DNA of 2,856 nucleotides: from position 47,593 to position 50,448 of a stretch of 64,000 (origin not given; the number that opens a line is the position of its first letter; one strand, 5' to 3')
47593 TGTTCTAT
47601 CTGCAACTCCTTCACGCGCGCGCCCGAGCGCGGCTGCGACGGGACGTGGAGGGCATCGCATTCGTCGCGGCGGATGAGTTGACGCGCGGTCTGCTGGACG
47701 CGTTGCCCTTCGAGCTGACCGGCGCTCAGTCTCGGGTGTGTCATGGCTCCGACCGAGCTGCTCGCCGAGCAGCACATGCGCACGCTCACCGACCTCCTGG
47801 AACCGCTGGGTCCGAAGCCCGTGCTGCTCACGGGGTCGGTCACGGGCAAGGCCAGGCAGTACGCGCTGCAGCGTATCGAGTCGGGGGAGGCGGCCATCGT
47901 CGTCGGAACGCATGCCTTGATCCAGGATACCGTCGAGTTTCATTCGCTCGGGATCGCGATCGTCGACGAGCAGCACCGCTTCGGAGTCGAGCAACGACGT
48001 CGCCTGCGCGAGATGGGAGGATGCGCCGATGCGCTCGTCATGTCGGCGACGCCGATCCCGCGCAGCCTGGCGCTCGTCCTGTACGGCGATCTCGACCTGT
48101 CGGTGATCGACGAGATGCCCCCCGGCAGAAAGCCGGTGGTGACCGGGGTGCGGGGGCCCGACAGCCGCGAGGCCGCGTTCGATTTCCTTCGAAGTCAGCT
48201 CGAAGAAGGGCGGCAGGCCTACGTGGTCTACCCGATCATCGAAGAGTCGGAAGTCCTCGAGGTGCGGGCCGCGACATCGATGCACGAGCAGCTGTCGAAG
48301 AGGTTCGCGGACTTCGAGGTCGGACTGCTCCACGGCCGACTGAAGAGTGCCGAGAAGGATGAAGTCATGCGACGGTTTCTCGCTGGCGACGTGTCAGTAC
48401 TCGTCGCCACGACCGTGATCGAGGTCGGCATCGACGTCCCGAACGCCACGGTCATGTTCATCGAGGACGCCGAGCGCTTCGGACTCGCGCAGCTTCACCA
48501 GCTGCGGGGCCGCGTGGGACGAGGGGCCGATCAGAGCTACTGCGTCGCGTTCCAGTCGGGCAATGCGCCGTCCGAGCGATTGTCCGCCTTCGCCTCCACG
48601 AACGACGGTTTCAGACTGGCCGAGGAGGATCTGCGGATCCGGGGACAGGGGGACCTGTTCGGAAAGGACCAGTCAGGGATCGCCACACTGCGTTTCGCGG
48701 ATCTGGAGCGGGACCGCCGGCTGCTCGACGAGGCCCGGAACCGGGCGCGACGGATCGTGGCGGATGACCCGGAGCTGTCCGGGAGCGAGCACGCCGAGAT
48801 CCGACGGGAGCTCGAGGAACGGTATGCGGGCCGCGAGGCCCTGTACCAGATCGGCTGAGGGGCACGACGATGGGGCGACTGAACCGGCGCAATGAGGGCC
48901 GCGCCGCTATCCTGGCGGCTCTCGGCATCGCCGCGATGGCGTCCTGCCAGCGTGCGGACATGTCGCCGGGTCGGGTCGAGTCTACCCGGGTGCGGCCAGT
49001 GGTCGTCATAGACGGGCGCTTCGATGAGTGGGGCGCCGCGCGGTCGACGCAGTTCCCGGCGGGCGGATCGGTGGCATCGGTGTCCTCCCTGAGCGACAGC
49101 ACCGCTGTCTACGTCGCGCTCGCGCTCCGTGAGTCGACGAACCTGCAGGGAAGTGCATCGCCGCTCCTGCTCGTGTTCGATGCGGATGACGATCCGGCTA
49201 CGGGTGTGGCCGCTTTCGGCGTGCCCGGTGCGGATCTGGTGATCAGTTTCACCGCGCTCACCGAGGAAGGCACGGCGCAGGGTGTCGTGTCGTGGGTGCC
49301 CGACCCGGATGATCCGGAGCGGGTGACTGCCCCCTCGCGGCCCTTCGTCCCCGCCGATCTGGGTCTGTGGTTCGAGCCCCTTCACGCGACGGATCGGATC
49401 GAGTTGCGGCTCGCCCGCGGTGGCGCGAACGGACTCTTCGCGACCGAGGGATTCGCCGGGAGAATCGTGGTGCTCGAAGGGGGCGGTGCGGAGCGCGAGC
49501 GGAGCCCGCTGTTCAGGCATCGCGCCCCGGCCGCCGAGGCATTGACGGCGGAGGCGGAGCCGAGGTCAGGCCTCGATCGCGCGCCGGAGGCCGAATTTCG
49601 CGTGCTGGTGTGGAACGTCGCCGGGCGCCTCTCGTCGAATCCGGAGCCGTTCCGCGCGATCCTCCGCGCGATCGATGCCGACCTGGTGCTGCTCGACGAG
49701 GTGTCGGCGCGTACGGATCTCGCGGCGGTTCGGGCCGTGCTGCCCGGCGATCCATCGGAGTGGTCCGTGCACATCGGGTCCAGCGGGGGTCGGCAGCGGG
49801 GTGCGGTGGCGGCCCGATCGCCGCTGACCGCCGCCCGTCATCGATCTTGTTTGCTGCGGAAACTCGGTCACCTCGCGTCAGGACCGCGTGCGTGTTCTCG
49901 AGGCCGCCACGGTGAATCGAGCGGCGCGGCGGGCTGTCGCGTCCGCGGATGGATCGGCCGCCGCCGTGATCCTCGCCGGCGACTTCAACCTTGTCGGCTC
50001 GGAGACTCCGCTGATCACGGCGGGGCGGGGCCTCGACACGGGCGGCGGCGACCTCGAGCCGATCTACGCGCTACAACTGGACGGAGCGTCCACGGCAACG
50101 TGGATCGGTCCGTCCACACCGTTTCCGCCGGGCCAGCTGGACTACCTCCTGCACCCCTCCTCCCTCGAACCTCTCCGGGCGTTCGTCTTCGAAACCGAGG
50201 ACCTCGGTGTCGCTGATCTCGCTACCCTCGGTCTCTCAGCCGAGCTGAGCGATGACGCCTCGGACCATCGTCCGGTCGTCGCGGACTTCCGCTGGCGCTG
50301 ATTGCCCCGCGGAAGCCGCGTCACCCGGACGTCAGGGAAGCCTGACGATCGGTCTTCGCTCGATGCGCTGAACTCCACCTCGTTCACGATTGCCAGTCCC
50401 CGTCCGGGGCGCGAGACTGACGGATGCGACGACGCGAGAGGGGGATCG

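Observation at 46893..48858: recG lacks helicase motif I and changes frame: pseudogene or assembly error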

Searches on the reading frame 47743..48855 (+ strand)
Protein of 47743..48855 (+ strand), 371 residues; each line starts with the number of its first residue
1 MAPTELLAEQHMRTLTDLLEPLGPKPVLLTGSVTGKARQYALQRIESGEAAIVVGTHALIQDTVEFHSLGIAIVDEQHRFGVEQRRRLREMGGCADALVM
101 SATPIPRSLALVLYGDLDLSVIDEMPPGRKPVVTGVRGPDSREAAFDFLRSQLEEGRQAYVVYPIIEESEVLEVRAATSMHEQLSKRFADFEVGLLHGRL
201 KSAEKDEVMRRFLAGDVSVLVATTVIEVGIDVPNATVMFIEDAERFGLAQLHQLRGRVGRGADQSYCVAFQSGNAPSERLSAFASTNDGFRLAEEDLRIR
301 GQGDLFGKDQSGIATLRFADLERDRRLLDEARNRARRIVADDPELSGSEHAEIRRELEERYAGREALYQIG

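Call 3: search_protein_families(library=pfam, proteins=[window:47743-48855:+], max_evalue=0.01)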
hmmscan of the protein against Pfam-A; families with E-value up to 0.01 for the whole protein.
window:47743-48855:+ (371 aa): 4 families
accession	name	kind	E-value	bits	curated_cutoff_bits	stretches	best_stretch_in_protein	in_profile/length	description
PF00271.37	Helicase_C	-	2.6e-22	79.6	23.5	1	149-260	6-108/110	Helicase conserved C-terminal domain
PF19833.4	RecG_dom3_C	-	5.7e-18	65.2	26.8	1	286-359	1-75/87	ATP-dependent DNA helicase RecG, domain 3, C-terminal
PF00270.35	DEAD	-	1.3e-14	54.7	26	1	1-109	51-164/167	DEAD/DEAH box helicase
PF22590.2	Cas3-like_C_2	-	2e-06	28.5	27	1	173-261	11-104/106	CRISPR-associated nuclease/helicase Cas3, C-terminal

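Call 4: search_protein_families(library=ncbifam, proteins=[window:47743-48855:+], max_evalue=0.001)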
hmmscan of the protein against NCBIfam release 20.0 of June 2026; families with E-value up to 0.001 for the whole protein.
window:47743-48855:+ (371 aa): 37 families (the best 25 are shown)
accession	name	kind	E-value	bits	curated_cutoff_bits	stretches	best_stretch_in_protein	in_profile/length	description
NF008168.0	PRK10917.2-2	equivalog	1.1e-174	582.8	718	1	1-370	420-794/795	ATP-dependent DNA helicase RecG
NF008165.0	PRK10917.1-3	equivalog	9.6e-163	543.2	711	1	1-365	319-686/692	ATP-dependent DNA helicase RecG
TIGR00643.1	recG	equivalog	1.5e-148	496.3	659.4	1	1-334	290-628/629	ATP-dependent DNA helicase RecG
NF008170.0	PRK10917.2-4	equivalog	2.1e-145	485.7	975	1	1-362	455-817/826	ATP-dependent DNA helicase RecG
NF008166.0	PRK10917.1-4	equivalog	1.4e-139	466.3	864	1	1-347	331-689/705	ATP-dependent DNA helicase RecG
NF008164.0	PRK10917.1-2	equivalog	3.4e-135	452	785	1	1-354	331-686/704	ATP-dependent DNA helicase RecG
NF008163.0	PRK10917.1-1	equivalog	7.1e-135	450.9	796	1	1-346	323-675/692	ATP-dependent DNA helicase RecG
NF008167.0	PRK10917.2-1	equivalog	1.6e-116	390.3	995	1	1-348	339-722/744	ATP-dependent DNA helicase RecG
TIGR00580.2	mfd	equivalog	3.2e-81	274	800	1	1-312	488-798/907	transcription-repair coupling factor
NF008169.0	PRK10917.2-3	equivalog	4.2e-70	237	555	1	1-336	282-604/610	ATP-dependent DNA helicase RecG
NF007966.0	PRK10689.1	equivalog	5.7e-61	206.4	1329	1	2-315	656-969/1148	transcription-repair coupling factor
NF010337.0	PRK13766.1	equivalog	2.4e-10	39.2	610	1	200-262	408-469/781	Hef nuclease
TIGR02621.3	cas3_GSU0051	exception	2.6e-10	39.8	400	1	171-263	278-375/854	type I-G CRISPR-associated helicase/endonuclease Cas3g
NF008394.0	PRK11192.1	equivalog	1.5e-09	37.2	507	1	179-266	262-346/441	ATP-dependent RNA helicase SrmB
TIGR00595.1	priA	equivalog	1.4e-08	33.8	230.35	1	18-84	45-109/509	replication restart helicase PriA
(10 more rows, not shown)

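Call 8: find_encoding_contigs(protein=window:47743-48855:+, flank=5000, max_places=10)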
Protein window:47743-48855:+ (371 aa): no gene with exactly this product is on record in the collection.

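Call 9: find_related_loci(query=window:47743-48855:+, collection=genome_contigs, flank=4000)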
Query window:47743-48855:+ (371 aa) in genome_contigs; peptide patterns used: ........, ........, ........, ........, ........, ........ (x = any residue, [..] = any of these).
600 stretches matched a pattern (row limit reached: there are more); 580 encode a relative of the query (tblastn E <= 1e-3); the best 80 are kept; 80 distinct loci.
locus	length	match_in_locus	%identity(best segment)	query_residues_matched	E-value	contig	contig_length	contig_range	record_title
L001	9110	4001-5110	82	1-370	0e+0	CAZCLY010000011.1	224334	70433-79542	MAG TPA_asm: uncultured Gemmatimonadota bacterium isolate SRP214966_co7_160 genome assembly, contig: NODE_15_length_2243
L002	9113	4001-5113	67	1-371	3e-170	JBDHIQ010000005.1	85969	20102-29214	MAG: Gemmatimonadota bacterium isolate BHB10-2_Bin_317 BHB10-2_Bin_317_scaffold_6632, whole genome shotgun sequence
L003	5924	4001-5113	70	1-371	8e-169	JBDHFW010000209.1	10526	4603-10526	MAG: Gemmatimonadota bacterium isolate M8-58_Bin_309 M8-58_Bin_309_scaffold_137756, whole genome shotgun sequence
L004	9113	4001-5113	70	1-371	1e-165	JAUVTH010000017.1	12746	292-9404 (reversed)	MAG: Gemmatimonadota bacterium isolate CSMAG_761 CSMAG_761_k141_2530933_length_12746_cov_8.6468, whole genome shotgun se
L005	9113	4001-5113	69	1-371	3e-165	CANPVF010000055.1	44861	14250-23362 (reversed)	MAG: uncultured bacterium isolate 3300027962_15 genome assembly, contig: 3300027962.a:Ga0207797_1000189, whole genome sh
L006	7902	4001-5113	68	1-371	5e-164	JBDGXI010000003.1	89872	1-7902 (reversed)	MAG: Gemmatimonadota bacterium isolate M3-22_Bin_71 M3-22_Bin_71_scaffold_542, whole genome shotgun sequence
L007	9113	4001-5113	68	1-371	6e-162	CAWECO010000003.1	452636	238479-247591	MAG: uncultured Gemmatimonadales bacterium isolate MFD03551.bin.2.55 genome assembly, contig: contig_32157, whole genome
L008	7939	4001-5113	68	1-371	4e-161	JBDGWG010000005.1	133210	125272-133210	MAG: Gemmatimonadota bacterium isolate M3-2_Bin_396 M3-2_Bin_396_scaffold_455, whole genome shotgun sequence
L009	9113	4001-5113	66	1-371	1e-160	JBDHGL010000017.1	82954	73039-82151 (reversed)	MAG: Gemmatimonadota bacterium isolate M8-58_Bin_433 M8-58_Bin_433_scaffold_1856, whole genome shotgun sequence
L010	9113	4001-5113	68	1-371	1e-159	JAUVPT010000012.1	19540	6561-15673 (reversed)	MAG: Gemmatimonadota bacterium isolate CSMAG_669 CSMAG_669_k127_7167874_length_19540_cov_56.1628, whole genome shotgun s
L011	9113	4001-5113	64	1-371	2e-144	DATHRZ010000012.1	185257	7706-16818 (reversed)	MAG TPA_asm: Gemmatimonadota bacterium isolate SMAG_U16038 k141_520381, whole genome shotgun sequence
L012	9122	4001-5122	58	1-371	1e-132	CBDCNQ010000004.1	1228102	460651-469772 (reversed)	MAG: Longimicrobiales bacterium isolate d8bee37e-1321-4159-a081-4b2882c6cdfe genome assembly, contig: contig_4, whole ge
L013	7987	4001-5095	56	1-362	3e-129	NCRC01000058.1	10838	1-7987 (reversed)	Salinivenus lutea strain DBO scaffold_57, whole genome shotgun sequence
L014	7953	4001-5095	56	1-362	6e-129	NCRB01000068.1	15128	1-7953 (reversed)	Salinivenus iranica strain CB7 scaffold_67, whole genome shotgun sequence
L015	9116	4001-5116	56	1-368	5e-129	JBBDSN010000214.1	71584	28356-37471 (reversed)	MAG: Gemmatimonadota bacterium isolate LejiaC_68_65 Lejia_C_888_length_71584_cov_39, whole genome shotgun sequence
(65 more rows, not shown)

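Call 21: find_homologous_proteins(query=window:47743-48855:+, max_evalue=1e-100)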
Query window:47743-48855:+ (371 aa): 3517 proteins with E <= 1e-100 among 8000 candidates; the best 120 are listed.
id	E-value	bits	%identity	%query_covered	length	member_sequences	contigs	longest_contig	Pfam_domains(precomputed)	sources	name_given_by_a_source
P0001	2.5e-228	775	100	97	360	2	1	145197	PF00270.36,PF00271.38,PF22590.3,PF19833.5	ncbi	-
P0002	1.1e-184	631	79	100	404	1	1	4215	PF00270.36,PF00271.38,PF19833.5,PF04851.22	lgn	-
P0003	1.8e-179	614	76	100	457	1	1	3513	PF00270.36,PF00271.38,PF19833.5,PF04851.22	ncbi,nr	ncbi:MAG: ATP-dependent DNA helicase RecG, partial [Gemmatimonadetes bacterium]|nr:ATP-dependent DNA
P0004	1.7e-176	604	76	100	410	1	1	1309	PF00270.36,PF00271.38,PF19833.5,PF04851.22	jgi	-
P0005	2.0e-160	552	66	100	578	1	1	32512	PF00270.36,PF00271.38,PF19833.5,PF04851.22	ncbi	-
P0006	9.1e-159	546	69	100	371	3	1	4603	PF00270.36,PF00271.38,PF19833.5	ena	-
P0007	7.8e-158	543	68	100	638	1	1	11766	PF00270.36,PF17191.11,PF00271.38,PF01336.32,PF19833.5,PF04851.22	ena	-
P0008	8.3e-158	543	68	100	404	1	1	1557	PF00270.36,PF00271.38,PF22590.3,PF19833.5,PF04851.22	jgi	jgi:ATP-dependent DNA helicase RecG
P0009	2.4e-157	541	71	100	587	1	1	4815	PF00270.36,PF00271.38,PF19833.5,PF04851.22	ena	-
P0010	3.9e-157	541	67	100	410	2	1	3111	PF00270.36,PF00271.38,PF22590.3,PF19833.5,PF04851.22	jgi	jgi:ATP-dependent DNA helicase RecG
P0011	5.0e-157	540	68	100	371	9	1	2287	PF00270.36,PF00271.38,PF19833.5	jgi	jgi:ATP-dependent DNA helicase RecG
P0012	2.0e-156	538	68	100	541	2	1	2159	PF00270.36,PF00271.38,PF19833.5,PF04851.22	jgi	jgi:ATP-dependent DNA helicase RecG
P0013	1.2e-153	529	66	100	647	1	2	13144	PF00270.36,PF17191.11,PF00271.38,PF01336.32,PF19833.5,PF04851.22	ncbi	-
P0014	2.6e-149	515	84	76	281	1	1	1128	PF00271.38,PF22590.3,PF19833.5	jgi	jgi:ATP-dependent DNA helicase RecG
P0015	1.0e-147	510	69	93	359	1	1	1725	PF00271.38,PF19833.5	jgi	-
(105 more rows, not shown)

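Call 23: find_encoding_contigs(protein=P0006, flank=4000, max_places=6)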
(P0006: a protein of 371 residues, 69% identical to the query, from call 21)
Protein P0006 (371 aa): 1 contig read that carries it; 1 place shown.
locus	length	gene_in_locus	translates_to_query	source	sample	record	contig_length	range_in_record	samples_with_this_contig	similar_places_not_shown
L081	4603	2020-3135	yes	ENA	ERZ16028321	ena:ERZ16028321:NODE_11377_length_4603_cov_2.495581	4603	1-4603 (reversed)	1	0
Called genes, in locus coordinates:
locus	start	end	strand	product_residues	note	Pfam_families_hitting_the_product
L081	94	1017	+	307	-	PF02881:SRP54_N, PF13401:AAA_22 (faint), PF00448:SRP54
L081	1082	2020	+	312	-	PF17191:RecG_wedge, PF01336:tRNA_anti-codon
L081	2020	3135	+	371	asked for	PF00270:DEAD, PF00271:Helicase_C, PF19833:RecG_dom3_C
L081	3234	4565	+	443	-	PF01336:tRNA_anti-codon, PF00152:tRNA-synt_2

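Call 24: find_encoding_contigs(protein=P0011, flank=4000, max_places=10)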
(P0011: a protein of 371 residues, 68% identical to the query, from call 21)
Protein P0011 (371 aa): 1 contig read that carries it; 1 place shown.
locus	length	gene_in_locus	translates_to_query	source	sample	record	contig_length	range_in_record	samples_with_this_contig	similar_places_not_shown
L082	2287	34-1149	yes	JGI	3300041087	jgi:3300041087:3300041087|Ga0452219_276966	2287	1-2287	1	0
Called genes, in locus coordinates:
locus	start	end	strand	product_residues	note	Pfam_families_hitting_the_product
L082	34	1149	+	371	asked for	PF00270:DEAD, PF00271:Helicase_C, PF19833:RecG_dom3_C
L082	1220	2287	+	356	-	?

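Call 28: find_encoding_contigs(protein=P0001, flank=10000, max_places=6)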
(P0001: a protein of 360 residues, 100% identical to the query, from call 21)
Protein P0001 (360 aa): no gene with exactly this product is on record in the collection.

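Call 29: list_cluster_members(proteins=[P0001, P0006])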
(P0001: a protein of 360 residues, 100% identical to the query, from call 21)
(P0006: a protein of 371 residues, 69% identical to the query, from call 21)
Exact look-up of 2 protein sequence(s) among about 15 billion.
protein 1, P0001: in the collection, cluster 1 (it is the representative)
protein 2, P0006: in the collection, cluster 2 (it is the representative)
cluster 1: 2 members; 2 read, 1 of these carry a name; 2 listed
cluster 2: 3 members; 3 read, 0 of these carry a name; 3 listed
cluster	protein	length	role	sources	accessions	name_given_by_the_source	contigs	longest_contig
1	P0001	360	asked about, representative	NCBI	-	-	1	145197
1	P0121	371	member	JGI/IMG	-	ATP-dependent DNA helicase RecG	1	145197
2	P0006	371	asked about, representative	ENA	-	-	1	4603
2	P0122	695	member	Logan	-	-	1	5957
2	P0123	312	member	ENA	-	-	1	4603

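Call 30: find_encoding_contigs(protein=P0122, flank=3000, max_places=6)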
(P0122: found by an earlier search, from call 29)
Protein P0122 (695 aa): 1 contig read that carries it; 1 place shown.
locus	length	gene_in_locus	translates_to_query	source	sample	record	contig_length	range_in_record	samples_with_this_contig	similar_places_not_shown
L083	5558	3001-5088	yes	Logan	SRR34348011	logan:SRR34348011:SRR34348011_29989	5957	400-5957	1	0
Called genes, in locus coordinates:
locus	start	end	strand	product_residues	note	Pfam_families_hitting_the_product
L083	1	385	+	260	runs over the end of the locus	?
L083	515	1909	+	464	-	PF19425:Csd3_N2, PF01551:Peptidase_M23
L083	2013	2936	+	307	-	PF02881:SRP54_N, PF13401:AAA_22 (faint), PF00448:SRP54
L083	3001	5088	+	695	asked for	PF17191:RecG_wedge, PF01336:tRNA_anti-codon, PF00270:DEAD, PF04851:ResIII, PF00271:Helicase_C, PF19833:RecG_dom3_C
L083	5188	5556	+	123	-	?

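Call 31: find_encoding_contigs(protein=P0121, flank=10000, max_places=6)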
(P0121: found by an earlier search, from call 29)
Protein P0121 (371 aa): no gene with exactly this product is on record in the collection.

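Call 47: search_solved_structures(query=window:47743-48855:+, max_evalue=1e-20)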
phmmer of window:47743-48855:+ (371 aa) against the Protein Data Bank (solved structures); distinct sequences matched with E-value up to 1e-20: 10.
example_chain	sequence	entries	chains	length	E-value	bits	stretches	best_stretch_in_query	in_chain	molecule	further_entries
1gm5_A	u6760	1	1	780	3.4e-103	348.5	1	1-345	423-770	RECG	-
9wm0_A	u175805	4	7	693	1e-96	327.2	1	1-344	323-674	ATP-dependent DNA helicase RecG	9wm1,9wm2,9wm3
6m6a_M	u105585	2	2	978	1.7e-59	204.8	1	2-340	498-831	Transcription-repair-coupling factor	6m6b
13jq_A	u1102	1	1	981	1.8e-59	204.7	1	2-356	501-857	Transcription-repair-coupling factor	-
6x26_A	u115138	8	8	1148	5.5e-56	193.3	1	2-319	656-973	Transcription-repair-coupling factor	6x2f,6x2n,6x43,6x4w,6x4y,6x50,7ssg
2eyq_A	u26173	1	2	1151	5.5e-56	193.3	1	2-319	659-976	Transcription-repair coupling factor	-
6xeo_A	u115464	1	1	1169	5.6e-56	193.3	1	2-319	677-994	Transcription-repair-coupling factor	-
9n07_A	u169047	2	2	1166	5.6e-56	193.2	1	2-319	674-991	Transcription-repair-coupling factor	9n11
6ac6_A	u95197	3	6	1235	1.1e-50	175.8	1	2-345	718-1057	Mycobacterium smegmatis Mfd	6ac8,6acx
6aca_A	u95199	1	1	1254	3.8e-48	167.5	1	2-331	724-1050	Mycobacterium tuberculosis Mfd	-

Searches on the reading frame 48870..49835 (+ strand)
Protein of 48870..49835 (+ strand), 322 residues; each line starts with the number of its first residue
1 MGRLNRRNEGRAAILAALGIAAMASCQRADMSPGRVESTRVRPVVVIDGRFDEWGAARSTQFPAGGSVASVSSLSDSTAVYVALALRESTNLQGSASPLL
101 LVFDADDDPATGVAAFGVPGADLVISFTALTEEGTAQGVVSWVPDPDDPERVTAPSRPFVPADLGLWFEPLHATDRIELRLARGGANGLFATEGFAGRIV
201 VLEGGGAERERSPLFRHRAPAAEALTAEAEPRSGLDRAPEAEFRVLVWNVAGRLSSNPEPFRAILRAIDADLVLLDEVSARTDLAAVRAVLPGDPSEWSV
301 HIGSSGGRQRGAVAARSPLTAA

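Call 52: search_protein_families(library=pfam, proteins=[window:48870-49835:+], max_evalue=0.01)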
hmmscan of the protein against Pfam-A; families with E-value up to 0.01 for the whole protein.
window:48870-49835:+ (322 aa): 1 family
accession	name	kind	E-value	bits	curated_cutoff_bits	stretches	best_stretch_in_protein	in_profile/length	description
PF03372.29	Exo_endo_phos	-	6.4e-05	23.2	24.5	1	247-322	2-84/225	Endonuclease/Exonuclease/phosphatase family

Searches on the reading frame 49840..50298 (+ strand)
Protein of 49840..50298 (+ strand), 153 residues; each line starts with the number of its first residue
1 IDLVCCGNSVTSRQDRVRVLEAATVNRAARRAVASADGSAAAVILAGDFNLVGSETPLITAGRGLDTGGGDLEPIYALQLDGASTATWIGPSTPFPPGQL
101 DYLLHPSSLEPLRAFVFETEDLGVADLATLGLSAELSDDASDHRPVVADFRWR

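Call 52: search_protein_families(library=pfam, proteins=[window:49840-50298:+], max_evalue=0.01)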
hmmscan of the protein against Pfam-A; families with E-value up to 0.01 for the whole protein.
window:49840-50298:+ (153 aa): 1 family
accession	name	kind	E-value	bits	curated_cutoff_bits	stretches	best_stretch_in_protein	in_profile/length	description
PF03372.29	Exo_endo_phos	-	2e-07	31.4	24.5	1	27-143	132-225/225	Endonuclease/Exonuclease/phosphatase family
